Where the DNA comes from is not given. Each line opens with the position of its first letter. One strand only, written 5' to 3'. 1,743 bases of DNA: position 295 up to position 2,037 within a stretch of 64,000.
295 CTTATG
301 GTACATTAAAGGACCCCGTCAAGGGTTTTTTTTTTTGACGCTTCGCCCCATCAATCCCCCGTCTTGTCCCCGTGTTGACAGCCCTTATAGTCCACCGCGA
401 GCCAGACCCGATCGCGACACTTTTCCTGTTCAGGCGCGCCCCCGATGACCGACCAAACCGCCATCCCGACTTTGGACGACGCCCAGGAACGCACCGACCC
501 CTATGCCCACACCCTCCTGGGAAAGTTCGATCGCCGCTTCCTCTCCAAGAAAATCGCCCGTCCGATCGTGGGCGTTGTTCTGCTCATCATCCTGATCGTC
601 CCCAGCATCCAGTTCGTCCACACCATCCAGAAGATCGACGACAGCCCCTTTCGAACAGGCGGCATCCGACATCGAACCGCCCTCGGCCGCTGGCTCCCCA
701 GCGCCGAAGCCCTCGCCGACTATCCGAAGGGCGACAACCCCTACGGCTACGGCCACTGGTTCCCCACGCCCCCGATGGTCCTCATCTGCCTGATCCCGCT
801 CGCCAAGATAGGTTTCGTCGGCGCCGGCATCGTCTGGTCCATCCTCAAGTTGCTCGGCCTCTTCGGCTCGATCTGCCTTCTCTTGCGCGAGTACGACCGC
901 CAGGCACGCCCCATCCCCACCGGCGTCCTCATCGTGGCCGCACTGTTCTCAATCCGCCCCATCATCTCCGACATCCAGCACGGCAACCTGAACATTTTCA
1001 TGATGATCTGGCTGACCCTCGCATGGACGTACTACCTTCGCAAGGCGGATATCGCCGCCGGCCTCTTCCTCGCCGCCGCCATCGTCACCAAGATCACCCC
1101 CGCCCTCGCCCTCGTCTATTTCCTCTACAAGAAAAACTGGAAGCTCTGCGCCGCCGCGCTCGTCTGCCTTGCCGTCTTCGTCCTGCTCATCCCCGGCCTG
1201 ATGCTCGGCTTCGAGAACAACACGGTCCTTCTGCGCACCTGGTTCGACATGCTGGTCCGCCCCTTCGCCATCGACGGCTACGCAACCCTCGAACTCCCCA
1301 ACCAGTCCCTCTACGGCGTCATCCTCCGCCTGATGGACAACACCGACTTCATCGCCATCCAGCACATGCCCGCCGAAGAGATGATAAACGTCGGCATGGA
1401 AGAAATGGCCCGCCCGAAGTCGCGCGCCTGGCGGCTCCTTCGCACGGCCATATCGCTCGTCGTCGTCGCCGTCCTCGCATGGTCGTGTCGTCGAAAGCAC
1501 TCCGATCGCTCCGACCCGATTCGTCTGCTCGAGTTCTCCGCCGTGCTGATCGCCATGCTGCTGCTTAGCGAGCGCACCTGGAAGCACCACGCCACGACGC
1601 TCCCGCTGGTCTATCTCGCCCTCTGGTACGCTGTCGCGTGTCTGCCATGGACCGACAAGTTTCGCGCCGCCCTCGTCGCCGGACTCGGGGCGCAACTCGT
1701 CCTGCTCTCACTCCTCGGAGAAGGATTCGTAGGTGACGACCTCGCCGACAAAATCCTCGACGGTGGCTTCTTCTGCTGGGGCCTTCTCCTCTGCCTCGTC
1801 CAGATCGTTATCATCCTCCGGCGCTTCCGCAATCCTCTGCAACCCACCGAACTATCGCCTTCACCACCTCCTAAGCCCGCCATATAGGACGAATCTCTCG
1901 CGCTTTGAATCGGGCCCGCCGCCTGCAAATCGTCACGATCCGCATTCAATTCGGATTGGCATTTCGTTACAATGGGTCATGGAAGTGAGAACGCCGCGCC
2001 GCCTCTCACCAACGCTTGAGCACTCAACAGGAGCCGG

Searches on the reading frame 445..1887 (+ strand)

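Call 71: search_protein_families(library=pfam, proteins=[window:445-1887:+], max_evalue=0.01)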
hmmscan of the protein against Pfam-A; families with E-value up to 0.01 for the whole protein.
window:445-1887:+ (480 aa): 1 family
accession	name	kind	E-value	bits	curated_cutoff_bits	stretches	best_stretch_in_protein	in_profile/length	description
PF09594.16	GT87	-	1.4e-26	94.1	25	1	109-375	4-236/237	Glycosyltransferase family 87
